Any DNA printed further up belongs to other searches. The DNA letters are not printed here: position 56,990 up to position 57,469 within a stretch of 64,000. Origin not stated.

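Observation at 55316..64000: Three surface proteins share an unassigned ~55-aa N-terminal module upstream of RCC1-like blades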

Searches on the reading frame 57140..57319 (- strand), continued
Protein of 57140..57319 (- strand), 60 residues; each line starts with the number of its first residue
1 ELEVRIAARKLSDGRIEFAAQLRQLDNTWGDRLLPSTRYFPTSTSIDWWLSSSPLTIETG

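Call 94: search_protein_families(library=pfam, proteins=[L035:2639-3577:+, L035:2561-3853:-, L035:3924-4949:-, L035:4226-5428:-, L035:4331-5413:+, L035:7349-7993:+, L035:7501-11178:+, L035:7696-10872:-], max_evalue=0.00001)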
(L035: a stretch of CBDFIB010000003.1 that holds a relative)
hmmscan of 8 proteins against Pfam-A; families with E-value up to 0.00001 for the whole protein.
L035:2639-3577:+ (312 aa): 0 families

L035:2561-3853:- (430 aa): 4 families
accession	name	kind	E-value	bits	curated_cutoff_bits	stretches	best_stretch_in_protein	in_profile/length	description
PF17991.7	Thioredoxin_10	-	1.7e-19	71.2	27.1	1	265-424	1-142/142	Thioredoxin like C-terminal domain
PF00578.27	AhpC-TSA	-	5.6e-08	33.2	26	1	110-218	16-123/124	AhpC/TSA family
PF08534.16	Redoxin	-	1.3e-07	31.9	26.6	1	107-222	16-134/148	Redoxin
PF13905.12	Thioredoxin_8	-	5.9e-06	27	27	1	121-215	1-93/94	Thioredoxin-like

L035:3924-4949:- (341 aa): 0 families

L035:4226-5428:- (400 aa): 1 family
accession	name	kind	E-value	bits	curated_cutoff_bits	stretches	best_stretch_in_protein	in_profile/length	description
PF00817.25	IMS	-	7.3e-22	78.3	23.2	1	19-152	9-146/148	impB/mucB/samB family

L035:4331-5413:+ (360 aa): 0 families

L035:7349-7993:+ (214 aa): 0 families

L035:7501-11178:+ (1225 aa): 4 families
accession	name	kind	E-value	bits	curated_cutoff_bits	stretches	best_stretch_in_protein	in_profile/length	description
PF07733.18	DNA_pol3_alpha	-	9.9e-62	209.3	23.9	1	434-707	2-260/260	Bacterial DNA polymerase III alpha NTPase domain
PF17657.6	DNA_pol3_finger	-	1.6e-47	161.3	22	1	710-881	1-166/166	Bacterial DNA polymerase III alpha subunit finger domain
PF02811.25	PHP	-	3.1e-39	135.4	26.4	1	131-312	1-163/164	PHP domain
PF14579.12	HHH_6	-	5e-23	81.5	25.6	1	954-1042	1-90/90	Helix-hairpin-helix motif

L035:7696-10872:- (1058 aa): 0 families
